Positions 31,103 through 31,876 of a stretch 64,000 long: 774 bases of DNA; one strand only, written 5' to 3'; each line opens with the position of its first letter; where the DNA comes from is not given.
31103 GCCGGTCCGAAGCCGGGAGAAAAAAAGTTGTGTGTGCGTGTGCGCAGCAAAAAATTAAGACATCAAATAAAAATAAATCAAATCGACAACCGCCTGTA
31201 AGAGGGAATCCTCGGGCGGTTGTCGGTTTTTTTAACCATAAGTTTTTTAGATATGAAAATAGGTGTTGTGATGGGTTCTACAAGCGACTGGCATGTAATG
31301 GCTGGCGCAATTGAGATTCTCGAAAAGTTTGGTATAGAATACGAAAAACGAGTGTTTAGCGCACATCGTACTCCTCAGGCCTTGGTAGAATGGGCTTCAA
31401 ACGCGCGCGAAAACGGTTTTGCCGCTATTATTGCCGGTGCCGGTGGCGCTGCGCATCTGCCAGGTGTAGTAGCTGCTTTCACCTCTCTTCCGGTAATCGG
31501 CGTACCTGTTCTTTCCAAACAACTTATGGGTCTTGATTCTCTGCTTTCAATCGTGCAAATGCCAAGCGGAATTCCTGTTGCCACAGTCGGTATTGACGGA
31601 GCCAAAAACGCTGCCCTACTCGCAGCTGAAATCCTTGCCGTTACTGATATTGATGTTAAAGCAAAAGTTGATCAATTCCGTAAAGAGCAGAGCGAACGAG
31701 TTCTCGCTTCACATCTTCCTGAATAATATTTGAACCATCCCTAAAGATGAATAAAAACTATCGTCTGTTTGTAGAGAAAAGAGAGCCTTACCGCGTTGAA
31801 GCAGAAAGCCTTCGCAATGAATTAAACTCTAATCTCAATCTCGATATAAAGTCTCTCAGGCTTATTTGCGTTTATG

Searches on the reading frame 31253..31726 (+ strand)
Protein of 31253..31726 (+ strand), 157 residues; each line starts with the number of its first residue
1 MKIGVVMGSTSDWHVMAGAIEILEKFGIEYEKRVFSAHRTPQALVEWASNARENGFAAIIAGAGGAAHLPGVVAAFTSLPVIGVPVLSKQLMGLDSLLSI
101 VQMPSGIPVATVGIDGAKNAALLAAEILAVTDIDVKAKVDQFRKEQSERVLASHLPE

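Call 7: find_related_loci(query=window:31253-31723:+, collection=genome_contigs, flank=3000)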
Query window:31253-31723:+ (157 aa) in genome_contigs; peptide patterns used: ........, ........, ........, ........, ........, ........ (x = any residue, [..] = any of these).
599 stretches matched a pattern (row limit reached: there are more); 304 encode a relative of the query (tblastn E <= 1e-3); the best 80 are kept; 80 distinct loci.
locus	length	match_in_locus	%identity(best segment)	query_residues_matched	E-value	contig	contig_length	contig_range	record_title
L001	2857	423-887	79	1-155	5e-66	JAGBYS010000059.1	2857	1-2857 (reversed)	MAG: Tidjanibacter sp. isolate RGIG9568 Yak_Colon-4__c196322, whole genome shotgun sequence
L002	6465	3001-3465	75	1-155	2e-64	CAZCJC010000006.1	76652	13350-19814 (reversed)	MAG TPA_asm: uncultured Sangeribacter sp. isolate SRP199465_co2_751 genome assembly, contig: NODE_520_length_76652_cov_5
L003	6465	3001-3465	74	1-155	8e-64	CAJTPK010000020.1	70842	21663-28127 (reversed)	MAG TPA_asm: uncultured Muribaculaceae bacterium isolate MGBC108044 genome assembly, contig: MGBC108044.20, whole genome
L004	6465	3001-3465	73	1-155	5e-64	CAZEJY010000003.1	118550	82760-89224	MAG TPA_asm: uncultured Sangeribacter sp. isolate SRP199465_co2_772 genome assembly, contig: NODE_182_length_118550_cov_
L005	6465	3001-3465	77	1-155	1e-63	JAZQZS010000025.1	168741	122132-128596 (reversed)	MAG: Tidjanibacter sp. isolate T1900045151_TC20190145.MAGScoT_cleanbin_000001 SGB_4961_k141_2006357, whole genome shotgu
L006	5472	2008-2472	74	1-155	2e-63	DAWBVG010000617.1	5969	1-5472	MAG TPA_asm: Muribaculaceae bacterium isolate gSpreadC_ID_1765 k141_304697, whole genome shotgun sequence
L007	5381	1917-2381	74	1-155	4e-63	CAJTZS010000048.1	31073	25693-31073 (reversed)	MAG TPA_asm: uncultured Muribaculaceae bacterium isolate MGBC120236 genome assembly, contig: MGBC120236.48, whole genome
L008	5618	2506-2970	75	1-155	2e-63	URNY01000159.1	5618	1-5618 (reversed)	uncultured Bacteroidales bacterium isolate UMGS1179 genome assembly, contig: NODE_3415_length_5618_cov_2.646414, whole g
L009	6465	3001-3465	74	1-155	5e-63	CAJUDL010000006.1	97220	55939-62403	MAG TPA_asm: uncultured Muribaculaceae bacterium isolate MGBC127367 genome assembly, contig: MGBC127367.6, whole genome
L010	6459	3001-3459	78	1-153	5e-63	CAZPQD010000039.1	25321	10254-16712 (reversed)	MAG TPA_asm: uncultured Sangeribacter sp. isolate SRP199465_co1_63 genome assembly, contig: NODE_4917_length_25321_cov_1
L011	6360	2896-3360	71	1-155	7e-63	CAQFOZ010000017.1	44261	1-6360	MAG TPA_asm: uncultured Muribaculaceae bacterium isolate MGBC122141 genome assembly, contig: MGBC122141.17, whole genome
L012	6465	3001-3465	76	1-155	1e-62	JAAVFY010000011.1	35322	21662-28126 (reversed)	MAG: Bacteroidales bacterium isolate Mgla_MAG_3-bin_1 c_000000000451, whole genome shotgun sequence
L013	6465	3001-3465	76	1-155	8e-63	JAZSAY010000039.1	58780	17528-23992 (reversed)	MAG: Tidjanibacter sp. isolate T1900044929_TS20190395.MAGScoT_cleanbin_000014 SGB_3411_k141_12990, whole genome shotgun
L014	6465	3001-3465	73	1-155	1e-62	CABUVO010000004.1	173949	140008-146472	MAG TPA_asm: uncultured Porphyromonadaceae bacterium isolate MGYG-HGUT-04430 genome assembly, contig: GUT_GENOME274362_4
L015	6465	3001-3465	77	1-155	2e-62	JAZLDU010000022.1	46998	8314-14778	MAG: Tidjanibacter sp. isolate T1900045027_TC20190020.MAGScoT_cleanbin_000002 SGB_4438_k141_2567849, whole genome shotgu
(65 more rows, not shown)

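Call 20: search_protein_families(library=ncbifam, proteins=[window:31253-31726:+], max_evalue=0.00001)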
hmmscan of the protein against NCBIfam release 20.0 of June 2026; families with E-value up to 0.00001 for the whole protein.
window:31253-31726:+ (157 aa): 2 families
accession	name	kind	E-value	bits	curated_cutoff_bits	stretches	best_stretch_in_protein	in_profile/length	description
TIGR01162.1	purE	equivalog_domain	3.1e-63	212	149.6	1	3-152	1-150/156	5-(carboxyamino)imidazole ribonucleotide mutase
NF033503.1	LarB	equivalog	9.1e-10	38.6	175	1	2-128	81-207/209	nickel pincer cofactor biosynthesis protein LarB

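Call 22: find_encoding_contigs(protein=window:31253-31726:+, flank=1500, max_places=10)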
Protein window:31253-31726:+ (157 aa): 3 contigs read that carry it; 3 places shown.
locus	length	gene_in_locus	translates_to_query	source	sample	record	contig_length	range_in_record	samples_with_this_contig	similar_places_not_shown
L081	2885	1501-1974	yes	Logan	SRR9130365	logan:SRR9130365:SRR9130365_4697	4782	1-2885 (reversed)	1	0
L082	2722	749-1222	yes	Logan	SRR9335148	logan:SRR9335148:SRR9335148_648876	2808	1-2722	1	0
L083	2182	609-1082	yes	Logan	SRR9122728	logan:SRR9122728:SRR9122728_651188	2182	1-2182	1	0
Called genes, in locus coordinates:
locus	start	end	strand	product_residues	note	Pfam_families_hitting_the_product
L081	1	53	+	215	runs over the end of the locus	PF00156:Pribosyltran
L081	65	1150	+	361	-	PF02729:OTCace_N, PF00185:OTCace, PF02748:PyrI_C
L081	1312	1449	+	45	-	-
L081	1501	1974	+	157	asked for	PF00731:AIRC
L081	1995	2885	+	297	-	?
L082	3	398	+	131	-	?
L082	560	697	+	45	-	-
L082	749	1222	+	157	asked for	PF00731:AIRC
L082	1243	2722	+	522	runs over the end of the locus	?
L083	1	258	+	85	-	?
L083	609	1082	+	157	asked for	PF00731:AIRC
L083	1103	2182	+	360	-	?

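Call 24: find_homologous_proteins(query=window:31253-31723:+, max_evalue=1e-40)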
Query window:31253-31723:+ (157 aa): 6984 proteins with E <= 1e-40 among 8000 candidates; the best 120 are listed.
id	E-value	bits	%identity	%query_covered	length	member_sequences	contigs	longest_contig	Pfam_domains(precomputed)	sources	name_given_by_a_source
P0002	2.1e-93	328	100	100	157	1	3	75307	PF00731.27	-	-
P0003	1.4e-83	296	89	100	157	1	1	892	PF00731.27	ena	-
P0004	3.1e-74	265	80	99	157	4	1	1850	PF00731.27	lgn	-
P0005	3.2e-74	265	83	96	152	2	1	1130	PF00731.27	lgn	-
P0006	2.7e-71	256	81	96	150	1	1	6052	PF00731.27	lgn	-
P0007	3.7e-71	255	81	96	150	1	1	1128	PF00731.27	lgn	-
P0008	5.7e-71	255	76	100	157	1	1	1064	PF00731.27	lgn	-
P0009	8.2e-70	251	76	99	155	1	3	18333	PF00731.27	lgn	-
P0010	3.1e-69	249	75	99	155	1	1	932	PF00731.27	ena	-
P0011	4.3e-69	249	78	97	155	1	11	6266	PF00731.27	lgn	-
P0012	5.6e-69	248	78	97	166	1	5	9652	PF00731.27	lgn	-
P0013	8.0e-69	248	77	99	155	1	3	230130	PF00731.27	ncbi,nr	ncbi:MAG: 5-(carboxyamino)imidazole ribonucleotide mutase [Clostridium sp.]|nr:5-(carboxyamino)imida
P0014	1.4e-68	247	78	97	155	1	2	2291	PF00731.27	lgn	-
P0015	3.8e-68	246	75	99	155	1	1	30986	PF00731.27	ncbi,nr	ncbi:MAG: 5-(carboxyamino)imidazole ribonucleotide mutase [Muribaculum sp.]|nr:5-(carboxyamino)imida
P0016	5.4e-68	245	75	100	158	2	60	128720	PF00731.27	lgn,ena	-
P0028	2.3e-67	243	76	99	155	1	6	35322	PF00731.27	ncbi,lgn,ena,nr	ncbi:MAG: 5-(carboxyamino)imidazole ribonucleotide mutase [Bacteroidales bacterium]|nr:5-(carboxyami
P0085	2.0e-63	230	72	98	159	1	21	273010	PF00731.27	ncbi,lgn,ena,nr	ncbi:MAG: 5-(carboxyamino)imidazole ribonucleotide mutase [Bacteroides sp.]|nr:5-(carboxyamino)imida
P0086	2.0e-63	230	72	99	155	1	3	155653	PF00731.27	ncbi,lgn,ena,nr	ncbi:MAG: 5-(carboxyamino)imidazole ribonucleotide mutase [Tidjanibacter sp.]|nr:5-(carboxyamino)imi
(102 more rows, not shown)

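Call 25: find_encoding_contigs(protein=P0003, flank=1000, max_places=3)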
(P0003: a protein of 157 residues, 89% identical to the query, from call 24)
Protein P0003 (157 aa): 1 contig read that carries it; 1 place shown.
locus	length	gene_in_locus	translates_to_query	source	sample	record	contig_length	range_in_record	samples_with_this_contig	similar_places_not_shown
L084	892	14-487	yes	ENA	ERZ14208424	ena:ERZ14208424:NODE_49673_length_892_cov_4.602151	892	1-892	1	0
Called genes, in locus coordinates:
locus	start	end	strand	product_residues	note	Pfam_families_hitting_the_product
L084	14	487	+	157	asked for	PF00731:AIRC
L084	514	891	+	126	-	?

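Call 26: find_encoding_contigs(protein=P0004, flank=1000, max_places=3)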
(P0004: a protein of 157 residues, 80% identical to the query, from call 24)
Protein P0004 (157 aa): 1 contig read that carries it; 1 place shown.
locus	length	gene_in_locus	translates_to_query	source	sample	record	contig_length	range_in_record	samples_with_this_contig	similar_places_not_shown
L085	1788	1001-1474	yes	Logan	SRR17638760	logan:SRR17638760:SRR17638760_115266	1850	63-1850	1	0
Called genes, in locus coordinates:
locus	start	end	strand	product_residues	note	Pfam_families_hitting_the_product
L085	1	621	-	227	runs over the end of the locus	?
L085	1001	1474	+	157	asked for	PF00731:AIRC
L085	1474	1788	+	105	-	?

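Call 27: find_encoding_contigs(protein=P0005, flank=1000, max_places=3)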
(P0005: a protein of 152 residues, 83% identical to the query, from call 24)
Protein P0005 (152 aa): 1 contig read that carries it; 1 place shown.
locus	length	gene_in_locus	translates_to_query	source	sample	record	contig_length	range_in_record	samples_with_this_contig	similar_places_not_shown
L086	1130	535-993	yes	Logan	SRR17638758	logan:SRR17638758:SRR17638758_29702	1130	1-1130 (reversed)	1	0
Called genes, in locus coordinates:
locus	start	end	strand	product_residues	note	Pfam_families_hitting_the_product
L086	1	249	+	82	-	?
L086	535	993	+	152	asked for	PF00731:AIRC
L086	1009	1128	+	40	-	?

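Call 28: find_encoding_contigs(protein=P0006, flank=1000, max_places=3)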
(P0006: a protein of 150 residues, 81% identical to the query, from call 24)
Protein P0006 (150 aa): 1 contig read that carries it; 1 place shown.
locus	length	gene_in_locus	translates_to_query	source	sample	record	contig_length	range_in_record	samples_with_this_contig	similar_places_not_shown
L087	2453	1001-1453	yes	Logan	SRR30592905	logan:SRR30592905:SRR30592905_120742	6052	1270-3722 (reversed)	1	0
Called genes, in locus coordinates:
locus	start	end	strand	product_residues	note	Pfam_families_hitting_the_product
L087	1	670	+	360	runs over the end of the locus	PF02729:OTCace_N, PF00185:OTCace, PF02748:PyrI_C (weak)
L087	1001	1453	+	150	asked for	PF00731:AIRC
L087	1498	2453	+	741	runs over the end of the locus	?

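Call 29: find_encoding_contigs(protein=P0007, flank=1000, max_places=3)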
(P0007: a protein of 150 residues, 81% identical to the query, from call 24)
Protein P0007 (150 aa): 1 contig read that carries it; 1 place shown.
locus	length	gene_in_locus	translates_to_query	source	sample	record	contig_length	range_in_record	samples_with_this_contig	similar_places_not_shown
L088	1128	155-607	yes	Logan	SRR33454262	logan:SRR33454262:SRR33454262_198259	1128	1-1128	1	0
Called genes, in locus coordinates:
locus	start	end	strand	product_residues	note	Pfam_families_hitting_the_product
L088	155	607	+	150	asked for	PF00731:AIRC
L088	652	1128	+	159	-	?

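Call 54: find_encoding_contigs(protein=P0086, flank=10000, max_places=2)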
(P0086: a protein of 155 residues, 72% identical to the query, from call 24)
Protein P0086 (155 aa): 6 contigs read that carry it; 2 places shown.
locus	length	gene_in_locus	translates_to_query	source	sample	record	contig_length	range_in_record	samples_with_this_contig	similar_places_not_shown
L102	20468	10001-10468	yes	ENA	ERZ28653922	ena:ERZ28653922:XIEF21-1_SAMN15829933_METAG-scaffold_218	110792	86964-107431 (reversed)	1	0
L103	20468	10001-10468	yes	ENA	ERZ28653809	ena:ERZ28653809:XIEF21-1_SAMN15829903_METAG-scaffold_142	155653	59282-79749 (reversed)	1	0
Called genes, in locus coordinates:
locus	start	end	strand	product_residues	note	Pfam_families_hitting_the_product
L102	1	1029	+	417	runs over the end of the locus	PF07969:Amidohydro_3 (faint), PF01979:Amidohydro_1, PF12890:DHOase, PF19799:DUF6282 (faint)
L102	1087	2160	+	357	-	PF00988:CPSase_sm_chain, PF00117:GATase, PF07722:Peptidase_C26 (faint)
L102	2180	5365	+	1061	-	PF25596:CPSase_L_D1, PF02786:CPSase_L_D2, PF02787:CPSase_L_D3, PF25596:CPSase_L_D1, PF02655:ATP-grasp_3, PF02786:CPSase_L_D2, PF07478:Dala_Dala_lig_C, PF02142:MGS, +5 more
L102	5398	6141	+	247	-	PF00175:NAD_binding_1 (weak), PF10418:DHODB_Fe-S_bind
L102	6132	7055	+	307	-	PF01180:DHO_dh, PF01207:Dus (faint), PF00977:His_biosynth (faint), PF03060:NMO (weak)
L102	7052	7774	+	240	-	PF00215:OMPdecase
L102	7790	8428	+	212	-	PF00156:Pribosyltran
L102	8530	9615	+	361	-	PF02729:OTCace_N, PF00185:OTCace, PF02748:PyrI_C (weak)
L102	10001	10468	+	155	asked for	PF00731:AIRC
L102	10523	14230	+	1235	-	PF18072:FGAR-AT_linker, PF02769:AIRS_C, PF13507:GATase_5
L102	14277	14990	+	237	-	PF01259:SAICAR_synt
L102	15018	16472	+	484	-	PF13522:GATase_6, PF13537:GATase_7, PF00156:Pribosyltran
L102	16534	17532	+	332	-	PF00586:AIRS, PF02769:AIRS_C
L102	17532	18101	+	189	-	PF00551:Formyl_trans_N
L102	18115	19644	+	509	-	PF02142:MGS, PF01808:AICARFT_IMPCHas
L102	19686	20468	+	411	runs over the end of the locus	PF02844:GARS_N, PF01071:GARS_A, PF02655:ATP-grasp_3 (weak), PF02786:CPSase_L_D2 (faint), PF02843:GARS_C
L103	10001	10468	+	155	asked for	PF00731:AIRC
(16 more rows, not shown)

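Call 55: find_encoding_contigs(protein=P0016, flank=10000, max_places=2)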
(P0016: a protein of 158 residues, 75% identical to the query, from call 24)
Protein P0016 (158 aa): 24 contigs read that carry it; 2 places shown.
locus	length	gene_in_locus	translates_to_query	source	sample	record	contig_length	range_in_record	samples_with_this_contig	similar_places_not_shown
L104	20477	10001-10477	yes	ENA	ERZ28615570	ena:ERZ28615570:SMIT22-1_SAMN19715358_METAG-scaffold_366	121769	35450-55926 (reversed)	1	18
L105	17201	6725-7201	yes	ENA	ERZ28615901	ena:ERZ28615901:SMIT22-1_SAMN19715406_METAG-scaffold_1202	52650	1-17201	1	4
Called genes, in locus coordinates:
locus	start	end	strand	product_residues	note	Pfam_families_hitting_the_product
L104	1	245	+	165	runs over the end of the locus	PF03938:OmpH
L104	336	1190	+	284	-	PF01177:Asp_Glu_race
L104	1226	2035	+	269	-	PF14717:DUF4465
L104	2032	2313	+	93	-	PF13428:TPR_14 (faint)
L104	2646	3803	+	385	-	PF04205:FMN_bind, PF12801:Fer4_5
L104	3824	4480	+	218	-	PF00881:Nitroreductase, PF14512:TM1586_NiRdase (weak), PF00881:Nitroreductase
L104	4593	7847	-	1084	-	PF25596:CPSase_L_D1, PF02786:CPSase_L_D2, PF02787:CPSase_L_D3, PF25596:CPSase_L_D1, PF02222:ATP-grasp, PF02786:CPSase_L_D2, PF07478:Dala_Dala_lig_C, PF02142:MGS, +4 more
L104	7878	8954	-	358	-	PF00988:CPSase_sm_chain, PF00117:GATase, PF07722:Peptidase_C26 (faint)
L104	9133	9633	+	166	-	-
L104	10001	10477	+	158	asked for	PF00731:AIRC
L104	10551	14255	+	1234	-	PF18072:FGAR-AT_linker, PF02769:AIRS_C, PF13507:GATase_5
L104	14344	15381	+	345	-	PF00586:AIRS, PF02769:AIRS_C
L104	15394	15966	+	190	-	PF00551:Formyl_trans_N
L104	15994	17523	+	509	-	PF02142:MGS, PF01808:AICARFT_IMPCHas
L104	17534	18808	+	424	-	PF02844:GARS_N, PF01071:GARS_A, PF02655:ATP-grasp_3 (weak), PF02786:CPSase_L_D2 (weak), PF02843:GARS_C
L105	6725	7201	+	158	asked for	PF00731:AIRC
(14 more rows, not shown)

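Call 56: find_encoding_contigs(protein=P0013, flank=10000, max_places=2)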
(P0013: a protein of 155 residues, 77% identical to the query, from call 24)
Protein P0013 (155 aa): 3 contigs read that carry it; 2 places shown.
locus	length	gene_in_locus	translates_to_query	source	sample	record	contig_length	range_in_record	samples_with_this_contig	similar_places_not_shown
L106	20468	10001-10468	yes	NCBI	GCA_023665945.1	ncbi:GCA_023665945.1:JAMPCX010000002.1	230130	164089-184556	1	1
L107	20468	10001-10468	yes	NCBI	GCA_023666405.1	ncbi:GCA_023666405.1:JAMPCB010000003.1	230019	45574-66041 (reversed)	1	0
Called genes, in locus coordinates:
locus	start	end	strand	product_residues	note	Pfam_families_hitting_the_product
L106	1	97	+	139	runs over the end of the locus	-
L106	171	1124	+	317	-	PF00756:Esterase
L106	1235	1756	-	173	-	PF02870:Methyltransf_1N, PF01035:DNA_binding_1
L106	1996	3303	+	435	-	PF07969:Amidohydro_3 (weak), PF01979:Amidohydro_1, PF12890:DHOase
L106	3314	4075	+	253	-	PF00175:NAD_binding_1, PF10418:DHODB_Fe-S_bind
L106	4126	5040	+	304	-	PF01180:DHO_dh, PF01207:Dus (faint), PF03060:NMO (weak), PF00977:His_biosynth (weak)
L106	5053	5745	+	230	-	PF00215:OMPdecase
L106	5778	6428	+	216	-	PF00156:Pribosyltran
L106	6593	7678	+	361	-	PF02729:OTCace_N, PF00185:OTCace, PF02748:PyrI_C (weak)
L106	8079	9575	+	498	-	-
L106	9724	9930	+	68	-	-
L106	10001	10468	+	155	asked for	PF00731:AIRC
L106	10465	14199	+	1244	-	PF18072:FGAR-AT_linker, PF02769:AIRS_C, PF13507:GATase_5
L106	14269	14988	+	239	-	PF01259:SAICAR_synt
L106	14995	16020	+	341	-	PF00586:AIRS, PF02769:AIRS_C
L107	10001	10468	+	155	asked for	PF00731:AIRC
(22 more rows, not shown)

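Call 61: find_encoding_contigs(protein=P0015, flank=10000, max_places=1)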
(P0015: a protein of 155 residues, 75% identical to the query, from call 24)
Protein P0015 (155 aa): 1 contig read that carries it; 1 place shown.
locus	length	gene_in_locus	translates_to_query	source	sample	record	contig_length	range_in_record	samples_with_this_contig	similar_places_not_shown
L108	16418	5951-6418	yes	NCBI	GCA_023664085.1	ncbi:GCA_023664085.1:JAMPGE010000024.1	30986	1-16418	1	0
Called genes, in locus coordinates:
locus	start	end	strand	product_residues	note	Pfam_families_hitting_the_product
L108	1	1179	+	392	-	PF01979:Amidohydro_1, PF12890:DHOase, PF07969:Amidohydro_3 (weak)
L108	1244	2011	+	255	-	PF10418:DHODB_Fe-S_bind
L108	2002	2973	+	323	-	PF01180:DHO_dh, PF01207:Dus (faint), PF00977:His_biosynth (faint), PF03060:NMO (weak)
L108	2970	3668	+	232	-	PF00215:OMPdecase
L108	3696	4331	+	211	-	PF00156:Pribosyltran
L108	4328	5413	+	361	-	PF02729:OTCace_N, PF00185:OTCace, PF02748:PyrI_C (weak)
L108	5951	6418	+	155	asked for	PF00731:AIRC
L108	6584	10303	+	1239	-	PF18072:FGAR-AT_linker, PF02769:AIRS_C, PF13507:GATase_5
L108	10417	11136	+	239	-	PF01259:SAICAR_synt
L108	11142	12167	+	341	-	PF00586:AIRS, PF02769:AIRS_C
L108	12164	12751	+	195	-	PF00551:Formyl_trans_N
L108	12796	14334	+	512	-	PF02142:MGS, PF01808:AICARFT_IMPCHas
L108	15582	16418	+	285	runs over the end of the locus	PF00763:THF_DHG_CYH, PF02882:THF_DHG_CYH_C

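Call 62: find_encoding_contigs(protein=P0028, flank=10000, max_places=1)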
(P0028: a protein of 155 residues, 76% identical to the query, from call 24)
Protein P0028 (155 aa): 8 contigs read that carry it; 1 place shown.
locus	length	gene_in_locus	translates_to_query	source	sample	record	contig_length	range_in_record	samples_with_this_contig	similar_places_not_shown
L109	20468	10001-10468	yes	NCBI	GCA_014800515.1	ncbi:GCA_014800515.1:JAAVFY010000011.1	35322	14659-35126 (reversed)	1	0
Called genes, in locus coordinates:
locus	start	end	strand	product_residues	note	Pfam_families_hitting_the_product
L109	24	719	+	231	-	PF01730:UreF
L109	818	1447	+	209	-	PF02492:cobW, PF03308:MeaB (faint)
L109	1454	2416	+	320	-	PF01774:UreD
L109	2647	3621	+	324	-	PF03253:UT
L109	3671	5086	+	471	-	-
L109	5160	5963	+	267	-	-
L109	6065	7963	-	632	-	PF13328:HD_4, PF04607:RelA_SpoT, PF02824:TGS, PF28438:RelA_RIS (weak), PF13291:ACT_4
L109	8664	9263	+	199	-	-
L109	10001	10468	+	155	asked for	PF00731:AIRC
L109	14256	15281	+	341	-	PF00586:AIRS, PF02769:AIRS_C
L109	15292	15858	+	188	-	PF00551:Formyl_trans_N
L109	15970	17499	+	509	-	PF02142:MGS, PF01808:AICARFT_IMPCHas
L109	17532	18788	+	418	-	PF02844:GARS_N, PF01071:GARS_A, PF02655:ATP-grasp_3 (weak), PF02843:GARS_C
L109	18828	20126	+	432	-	PF00206:Lyase_1, PF10397:ADSL_C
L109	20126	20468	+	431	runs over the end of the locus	PF00709:Adenylsucc_synt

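Call 84: find_encoding_contigs(protein=P0085, flank=2000, max_places=2)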
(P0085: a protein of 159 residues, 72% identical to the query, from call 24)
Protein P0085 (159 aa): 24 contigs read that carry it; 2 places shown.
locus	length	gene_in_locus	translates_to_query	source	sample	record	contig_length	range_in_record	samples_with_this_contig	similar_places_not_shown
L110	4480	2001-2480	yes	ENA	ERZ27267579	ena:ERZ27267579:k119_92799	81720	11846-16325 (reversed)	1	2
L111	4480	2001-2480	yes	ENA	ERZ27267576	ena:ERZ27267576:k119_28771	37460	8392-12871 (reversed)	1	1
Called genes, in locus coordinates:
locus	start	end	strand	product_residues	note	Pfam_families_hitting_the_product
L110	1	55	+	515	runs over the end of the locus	PF08757:CotH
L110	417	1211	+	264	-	PF20613:HipA_2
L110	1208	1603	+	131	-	PF11236:DUF3037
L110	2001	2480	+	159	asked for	PF00731:AIRC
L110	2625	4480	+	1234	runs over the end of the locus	PF18072:FGAR-AT_linker, PF02769:AIRS_C, PF13507:GATase_5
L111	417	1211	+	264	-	PF20613:HipA_2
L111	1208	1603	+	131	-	PF11236:DUF3037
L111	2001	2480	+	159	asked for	PF00731:AIRC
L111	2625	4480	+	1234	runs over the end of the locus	PF18072:FGAR-AT_linker, PF02769:AIRS_C, PF13507:GATase_5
